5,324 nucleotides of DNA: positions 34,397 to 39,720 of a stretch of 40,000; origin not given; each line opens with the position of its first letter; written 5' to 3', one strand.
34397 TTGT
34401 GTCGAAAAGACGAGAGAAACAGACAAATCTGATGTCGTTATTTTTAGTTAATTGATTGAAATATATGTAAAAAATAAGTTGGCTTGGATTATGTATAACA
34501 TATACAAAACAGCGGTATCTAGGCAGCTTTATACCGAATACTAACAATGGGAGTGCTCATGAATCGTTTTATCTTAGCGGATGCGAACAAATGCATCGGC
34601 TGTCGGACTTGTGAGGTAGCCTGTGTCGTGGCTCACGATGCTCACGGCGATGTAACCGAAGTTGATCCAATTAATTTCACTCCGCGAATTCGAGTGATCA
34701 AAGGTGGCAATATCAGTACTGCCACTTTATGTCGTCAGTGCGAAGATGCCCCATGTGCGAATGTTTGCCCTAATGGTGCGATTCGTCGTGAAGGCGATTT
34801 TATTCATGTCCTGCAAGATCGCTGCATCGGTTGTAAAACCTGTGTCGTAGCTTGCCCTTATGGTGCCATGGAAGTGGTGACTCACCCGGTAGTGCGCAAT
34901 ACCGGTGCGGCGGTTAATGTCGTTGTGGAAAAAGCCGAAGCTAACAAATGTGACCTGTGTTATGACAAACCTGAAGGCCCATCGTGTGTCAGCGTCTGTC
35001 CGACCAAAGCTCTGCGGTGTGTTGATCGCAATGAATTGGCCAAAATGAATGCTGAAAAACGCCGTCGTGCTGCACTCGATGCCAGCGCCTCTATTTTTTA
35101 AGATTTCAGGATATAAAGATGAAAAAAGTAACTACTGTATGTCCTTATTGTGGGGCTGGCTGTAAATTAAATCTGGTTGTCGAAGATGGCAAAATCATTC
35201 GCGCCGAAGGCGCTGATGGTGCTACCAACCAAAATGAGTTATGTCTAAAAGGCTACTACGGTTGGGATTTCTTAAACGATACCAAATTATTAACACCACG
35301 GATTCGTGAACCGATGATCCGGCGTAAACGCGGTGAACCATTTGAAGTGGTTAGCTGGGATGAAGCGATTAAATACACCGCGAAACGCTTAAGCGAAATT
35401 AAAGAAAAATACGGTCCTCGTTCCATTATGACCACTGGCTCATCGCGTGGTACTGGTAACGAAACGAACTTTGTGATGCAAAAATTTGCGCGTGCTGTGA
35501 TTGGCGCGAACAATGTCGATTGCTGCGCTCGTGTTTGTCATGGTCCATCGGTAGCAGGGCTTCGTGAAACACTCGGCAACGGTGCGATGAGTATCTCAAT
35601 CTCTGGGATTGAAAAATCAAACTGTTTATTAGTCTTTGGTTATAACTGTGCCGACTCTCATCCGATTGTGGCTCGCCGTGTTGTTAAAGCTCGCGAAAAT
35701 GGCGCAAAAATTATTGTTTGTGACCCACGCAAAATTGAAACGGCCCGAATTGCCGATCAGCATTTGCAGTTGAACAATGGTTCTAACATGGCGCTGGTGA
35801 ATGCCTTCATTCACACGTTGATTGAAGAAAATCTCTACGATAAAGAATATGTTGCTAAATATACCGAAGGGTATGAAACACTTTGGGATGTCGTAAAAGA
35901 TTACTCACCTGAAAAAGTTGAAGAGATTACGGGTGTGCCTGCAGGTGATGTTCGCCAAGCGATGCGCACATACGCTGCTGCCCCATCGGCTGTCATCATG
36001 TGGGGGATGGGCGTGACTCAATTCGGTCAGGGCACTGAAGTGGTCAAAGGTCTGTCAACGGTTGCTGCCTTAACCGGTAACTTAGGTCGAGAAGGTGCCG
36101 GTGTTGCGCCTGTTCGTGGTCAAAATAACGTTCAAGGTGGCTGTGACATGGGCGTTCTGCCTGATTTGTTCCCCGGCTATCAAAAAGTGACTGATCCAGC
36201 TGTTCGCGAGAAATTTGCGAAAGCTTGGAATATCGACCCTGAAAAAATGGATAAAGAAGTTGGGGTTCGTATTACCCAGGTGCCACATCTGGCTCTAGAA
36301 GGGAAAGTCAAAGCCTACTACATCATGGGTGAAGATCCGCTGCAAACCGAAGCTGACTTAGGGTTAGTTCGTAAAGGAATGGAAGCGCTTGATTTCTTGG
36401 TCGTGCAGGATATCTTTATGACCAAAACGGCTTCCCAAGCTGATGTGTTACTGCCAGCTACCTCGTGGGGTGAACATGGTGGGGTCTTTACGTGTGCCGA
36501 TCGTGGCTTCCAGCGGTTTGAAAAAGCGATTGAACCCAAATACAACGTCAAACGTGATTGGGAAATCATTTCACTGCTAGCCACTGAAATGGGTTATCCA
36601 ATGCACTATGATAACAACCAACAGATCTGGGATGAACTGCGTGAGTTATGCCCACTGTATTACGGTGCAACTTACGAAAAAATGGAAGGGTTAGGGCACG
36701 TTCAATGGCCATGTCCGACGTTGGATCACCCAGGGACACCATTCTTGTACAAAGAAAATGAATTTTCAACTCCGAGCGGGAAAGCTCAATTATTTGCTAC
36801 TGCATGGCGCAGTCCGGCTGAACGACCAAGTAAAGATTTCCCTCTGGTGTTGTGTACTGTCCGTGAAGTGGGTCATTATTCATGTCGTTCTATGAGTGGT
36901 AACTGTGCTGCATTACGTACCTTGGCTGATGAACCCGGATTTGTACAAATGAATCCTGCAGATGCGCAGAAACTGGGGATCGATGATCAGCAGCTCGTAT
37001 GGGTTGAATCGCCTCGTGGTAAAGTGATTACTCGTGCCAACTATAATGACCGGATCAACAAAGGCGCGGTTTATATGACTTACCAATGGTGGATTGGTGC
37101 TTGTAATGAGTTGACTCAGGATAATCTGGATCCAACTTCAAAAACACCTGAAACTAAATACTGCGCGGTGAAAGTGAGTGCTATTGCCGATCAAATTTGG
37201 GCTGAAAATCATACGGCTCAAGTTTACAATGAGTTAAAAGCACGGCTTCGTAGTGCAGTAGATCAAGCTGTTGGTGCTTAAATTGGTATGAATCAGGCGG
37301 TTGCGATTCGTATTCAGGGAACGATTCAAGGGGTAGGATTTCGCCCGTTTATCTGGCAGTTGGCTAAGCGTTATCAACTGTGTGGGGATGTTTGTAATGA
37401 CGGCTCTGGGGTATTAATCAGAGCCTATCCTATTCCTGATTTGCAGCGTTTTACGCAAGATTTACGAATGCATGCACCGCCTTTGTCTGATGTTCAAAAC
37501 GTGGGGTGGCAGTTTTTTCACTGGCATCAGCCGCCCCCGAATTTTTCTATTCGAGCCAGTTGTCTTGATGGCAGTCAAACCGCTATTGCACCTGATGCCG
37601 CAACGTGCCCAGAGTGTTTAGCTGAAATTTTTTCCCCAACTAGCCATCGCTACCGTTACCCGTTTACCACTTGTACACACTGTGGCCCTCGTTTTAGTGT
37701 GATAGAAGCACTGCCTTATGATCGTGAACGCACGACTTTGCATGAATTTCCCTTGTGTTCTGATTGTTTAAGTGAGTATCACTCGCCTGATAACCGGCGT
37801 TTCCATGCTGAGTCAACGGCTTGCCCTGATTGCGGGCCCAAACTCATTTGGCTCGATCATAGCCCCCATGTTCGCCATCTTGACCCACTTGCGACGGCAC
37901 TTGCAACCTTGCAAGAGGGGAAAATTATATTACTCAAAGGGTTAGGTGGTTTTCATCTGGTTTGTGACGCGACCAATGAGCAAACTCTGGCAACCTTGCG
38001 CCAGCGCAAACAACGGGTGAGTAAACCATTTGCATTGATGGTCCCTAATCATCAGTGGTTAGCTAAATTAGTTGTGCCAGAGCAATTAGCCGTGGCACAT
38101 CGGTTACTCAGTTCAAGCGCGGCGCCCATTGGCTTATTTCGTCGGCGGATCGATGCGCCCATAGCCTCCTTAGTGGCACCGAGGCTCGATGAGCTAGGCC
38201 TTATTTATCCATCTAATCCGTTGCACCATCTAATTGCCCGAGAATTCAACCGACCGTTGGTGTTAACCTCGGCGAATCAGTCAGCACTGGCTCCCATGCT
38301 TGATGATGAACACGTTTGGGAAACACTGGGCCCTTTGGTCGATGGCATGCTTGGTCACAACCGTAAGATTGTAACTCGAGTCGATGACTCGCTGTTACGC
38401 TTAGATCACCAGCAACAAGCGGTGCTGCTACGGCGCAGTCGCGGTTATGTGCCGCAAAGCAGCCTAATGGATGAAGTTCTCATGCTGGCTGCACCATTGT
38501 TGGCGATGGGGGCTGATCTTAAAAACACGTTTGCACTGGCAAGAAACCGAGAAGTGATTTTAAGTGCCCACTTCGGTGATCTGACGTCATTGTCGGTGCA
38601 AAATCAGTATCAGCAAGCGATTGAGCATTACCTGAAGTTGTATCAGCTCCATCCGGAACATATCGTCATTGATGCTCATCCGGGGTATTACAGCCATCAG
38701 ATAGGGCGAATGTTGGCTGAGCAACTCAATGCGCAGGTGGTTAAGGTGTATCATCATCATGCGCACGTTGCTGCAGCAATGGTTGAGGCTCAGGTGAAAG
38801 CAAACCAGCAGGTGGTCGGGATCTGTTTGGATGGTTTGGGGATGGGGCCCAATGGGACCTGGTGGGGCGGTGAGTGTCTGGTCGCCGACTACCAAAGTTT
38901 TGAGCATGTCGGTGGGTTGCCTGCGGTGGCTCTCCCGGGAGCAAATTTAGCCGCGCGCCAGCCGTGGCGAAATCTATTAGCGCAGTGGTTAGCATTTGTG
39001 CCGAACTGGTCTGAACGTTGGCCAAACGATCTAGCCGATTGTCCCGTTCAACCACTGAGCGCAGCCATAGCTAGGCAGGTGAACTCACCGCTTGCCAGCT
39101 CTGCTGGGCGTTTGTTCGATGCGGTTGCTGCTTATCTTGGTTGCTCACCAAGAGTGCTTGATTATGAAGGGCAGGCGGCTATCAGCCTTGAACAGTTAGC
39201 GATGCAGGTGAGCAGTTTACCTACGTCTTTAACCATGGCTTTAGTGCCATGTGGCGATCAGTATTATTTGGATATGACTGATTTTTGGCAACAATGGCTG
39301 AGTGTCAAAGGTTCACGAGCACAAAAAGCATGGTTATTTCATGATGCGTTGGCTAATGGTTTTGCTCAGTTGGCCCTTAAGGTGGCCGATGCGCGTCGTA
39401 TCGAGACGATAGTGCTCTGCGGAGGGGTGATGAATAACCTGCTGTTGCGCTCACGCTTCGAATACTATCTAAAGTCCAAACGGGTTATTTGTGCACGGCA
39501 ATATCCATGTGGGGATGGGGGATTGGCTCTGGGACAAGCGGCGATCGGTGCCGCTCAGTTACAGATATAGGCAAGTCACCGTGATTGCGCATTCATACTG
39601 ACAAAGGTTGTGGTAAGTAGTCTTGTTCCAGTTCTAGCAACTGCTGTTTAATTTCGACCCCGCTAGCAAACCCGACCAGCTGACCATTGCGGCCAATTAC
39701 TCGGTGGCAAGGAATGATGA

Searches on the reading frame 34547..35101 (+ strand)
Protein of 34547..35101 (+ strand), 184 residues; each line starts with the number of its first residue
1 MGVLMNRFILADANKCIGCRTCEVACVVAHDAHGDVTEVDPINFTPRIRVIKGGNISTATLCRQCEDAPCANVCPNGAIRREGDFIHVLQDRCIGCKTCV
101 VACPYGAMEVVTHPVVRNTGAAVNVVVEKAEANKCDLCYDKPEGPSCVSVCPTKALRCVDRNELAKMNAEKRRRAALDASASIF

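Call 13: search_protein_families(library=ncbifam, proteins=[window:34547-35101:+], max_evalue=0.00001)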
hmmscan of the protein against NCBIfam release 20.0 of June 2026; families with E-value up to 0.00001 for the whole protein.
window:34547-35101:+ (184 aa): 36 families (the best 25 are shown)
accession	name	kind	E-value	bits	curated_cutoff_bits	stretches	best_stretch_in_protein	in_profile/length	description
NF007658.0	PRK10330.1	equivalog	1.4e-92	308.1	260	1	5-183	1-179/181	electron transport protein HydN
NF009408.0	PRK12769.1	equivalog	7.6e-59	199.4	1003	1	5-179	1-165/659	formate-dependent uric acid utilization protein AegA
NF009451.0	PRK12809.1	equivalog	8.3e-38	130.1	1154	1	5-179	1-157/639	formate-dependent uric acid utilization protein YgfT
TIGR02951.1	DMSO_dmsB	equivalog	1.9e-19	70.3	214.1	1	11-166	6-158/161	DMSO/selenate family reductase complex B subunit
NF038355.1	FDH3_beta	equivalog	8.7e-18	65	240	1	10-170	6-173/180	formate dehydrogenase FDH3 subunit beta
NF041715.1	arsenate_red_ArrB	equivalog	1.7e-17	63.7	450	1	10-113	6-109/233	arsenate respiratory reductase iron-sulfur subunit ArrB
NF045797.1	DsrO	equivalog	2.1e-17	63.4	200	1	54-141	95-180/235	sulfate reduction electron transfer complex DsrMKJOP subunit DsrO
TIGR03149.1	cyt_nit_nrfC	equivalog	1.1e-15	57.6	377.6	1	9-163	41-186/225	cytochrome c nitrite reductase Fe-S protein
NF045766.1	PhenlGlyoxDHPadI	equivalog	4.9e-15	55.2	700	1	9-169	7-146/443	NADH-dependent phenylglyoxylate dehydrogenase subunit beta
NF008134.0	PRK10882.1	equivalog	5e-14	52.1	263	1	61-176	112-220/329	hydrogenase 2 operon protein HybA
NF045715.1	sulf_resp_HmcB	equivalog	1.3e-13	50.8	420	1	9-171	39-208/307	sulfate respiration complex iron-sulfur protein HmcB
TIGR01582.1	FDH-beta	equivalog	2.2e-13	50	334.7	1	60-172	91-192/283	formate dehydrogenase subunit beta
NF007382.0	PRK09898.1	equivalog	3.2e-13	49.7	213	1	9-164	61-206/208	ferredoxin-like protein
NF011569.0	PRK14993.1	equivalog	6e-13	48.8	416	1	9-110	46-149/244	tetrathionate reductase subunit TtrB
NF041782.1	mnquin_red_QrcC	equivalog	5e-11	42.7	400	1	11-111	5-119/239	menaquinone reductase iron-sulfur cluster-binding subunit QrcC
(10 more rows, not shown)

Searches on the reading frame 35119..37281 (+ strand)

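Call 13: search_protein_families(library=ncbifam, proteins=[window:35119-37281:+], max_evalue=0.00001)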
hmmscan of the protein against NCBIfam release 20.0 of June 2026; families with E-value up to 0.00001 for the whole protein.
window:35119-37281:+ (720 aa): 26 families (the best 25 are shown)
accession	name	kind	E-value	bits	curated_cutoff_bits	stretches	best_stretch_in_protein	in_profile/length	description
TIGR01591.1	Fdh-alpha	equivalog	1.8e-272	905.4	666.25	1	6-686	1-672/672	formate dehydrogenase subunit alpha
NF047855.1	AssmNtatRedNasC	equivalog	9.6e-140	467.1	1100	1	3-687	20-707/708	assimilatory nitrate reductase catalytic subunit NasC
NF041323.1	Nitr_red_NasA_Halo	equivalog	3.7e-93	313.3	1000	1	61-686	51-672/673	assimilatory nitrate reductase NasA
TIGR01701.1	Fdhalpha-like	subfamily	3.1e-81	273.6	582.15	1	61-687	99-742/744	FdhF/YdeP family oxidoreductase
NF010055.0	PRK13532.1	equivalog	1.8e-78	264.7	904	3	6-250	45-292/830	nitrate reductase catalytic subunit NapA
TIGR01706.1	NAPA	equivalog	3.8e-73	247.1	930.55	3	6-250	45-292/830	periplasmic nitrate reductase subunit alpha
TIGR01553.1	formate-DH-alph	equivalog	7.4e-69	232.5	814.2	2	2-251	43-306/1009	formate dehydrogenase-N subunit alpha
NF041513.1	formate_DH_Act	exception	8.9e-69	232.3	1400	3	4-252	43-298/1067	formate dehydrogenase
NF012032.0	PRK15488.1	equivalog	3.1e-68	230.5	694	1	2-533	42-567/759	thiosulfate reductase PhsA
TIGR02166.1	dmsA_ynfE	subfamily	1.9e-55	188.3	777.7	2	10-501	52-567/794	DMSO/selenate family reductase complex A subunit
TIGR03479.1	DMSO_red_II_alp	subfamily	1.8e-49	168.6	984.75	2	252-490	388-642/913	molybdopterin-dependent oxidoreductase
TIGR00509.1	bisC_fam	subfamily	2.6e-45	155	1017.55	1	18-505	8-524/772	molybdopterin guanine dinucleotide-containing S/N-oxide reductase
NF005895.0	PRK07860.1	equivalog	5.6e-44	150.3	802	1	5-511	238-678/811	NADH-quinone oxidoreductase subunit G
TIGR01973.1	NuoG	equivalog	1e-36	126.9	470.05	1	1-486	212-605/606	NADH-quinone oxidoreductase subunit NuoG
TIGR02693.1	arsenite_ox_L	equivalog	1.7e-34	119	359.05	2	195-491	266-573/806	arsenate reductase (azurin) large subunit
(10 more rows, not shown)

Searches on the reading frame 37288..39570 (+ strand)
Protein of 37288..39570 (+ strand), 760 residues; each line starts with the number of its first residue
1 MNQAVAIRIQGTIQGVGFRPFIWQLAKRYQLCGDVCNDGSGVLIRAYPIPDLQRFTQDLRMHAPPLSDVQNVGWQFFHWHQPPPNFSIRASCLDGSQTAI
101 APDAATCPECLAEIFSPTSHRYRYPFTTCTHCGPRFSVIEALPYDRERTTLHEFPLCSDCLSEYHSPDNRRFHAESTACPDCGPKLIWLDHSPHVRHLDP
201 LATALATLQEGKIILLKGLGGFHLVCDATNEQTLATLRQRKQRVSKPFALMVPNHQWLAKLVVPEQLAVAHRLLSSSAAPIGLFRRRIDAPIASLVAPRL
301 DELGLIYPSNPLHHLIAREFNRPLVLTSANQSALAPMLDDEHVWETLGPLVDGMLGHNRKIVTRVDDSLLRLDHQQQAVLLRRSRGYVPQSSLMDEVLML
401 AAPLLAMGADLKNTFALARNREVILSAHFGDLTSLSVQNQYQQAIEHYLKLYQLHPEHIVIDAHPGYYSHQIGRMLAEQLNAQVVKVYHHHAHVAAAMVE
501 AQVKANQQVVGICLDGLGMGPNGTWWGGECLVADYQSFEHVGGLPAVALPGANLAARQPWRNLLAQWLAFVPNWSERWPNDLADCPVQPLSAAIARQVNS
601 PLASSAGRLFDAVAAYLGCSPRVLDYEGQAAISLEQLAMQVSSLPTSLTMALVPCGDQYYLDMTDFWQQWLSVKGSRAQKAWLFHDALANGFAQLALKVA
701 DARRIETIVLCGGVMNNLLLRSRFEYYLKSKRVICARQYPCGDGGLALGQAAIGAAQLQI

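Call 13: search_protein_families(library=ncbifam, proteins=[window:37288-39570:+], max_evalue=0.00001)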
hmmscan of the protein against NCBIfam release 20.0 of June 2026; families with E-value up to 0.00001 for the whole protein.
window:37288-39570:+ (760 aa): 6 families
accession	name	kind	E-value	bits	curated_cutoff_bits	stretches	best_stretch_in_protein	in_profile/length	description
TIGR00143.1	hypF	equivalog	2.2e-222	740.2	466.1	1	7-753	1-739/741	carbamoyltransferase HypF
TIGR00057.1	TIGR00057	equivalog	5.8e-14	51.8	123.2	1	200-384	10-191/202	L-threonylcarbamoyladenylate synthase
NF011005.0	PRK14431.1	equivalog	1.8e-06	28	108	1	5-71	4-71/89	acylphosphatase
TIGR03723.1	T6A_TsaD_YgjD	equivalog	2.4e-06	26.9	296.1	0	677-753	232-310/314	tRNA (adenosine(37)-N6)-threonylcarbamoyltransferase complex transferase subunit TsaD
NF011009.0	PRK14435.1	equivalog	4.3e-06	26.8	119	1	3-72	2-72/90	acylphosphatase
NF007919.1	PRK10634.1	equivalog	7.2e-06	25.6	175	0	206-348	3-147/176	L-threonylcarbamoyladenylate synthase type 1 TsaC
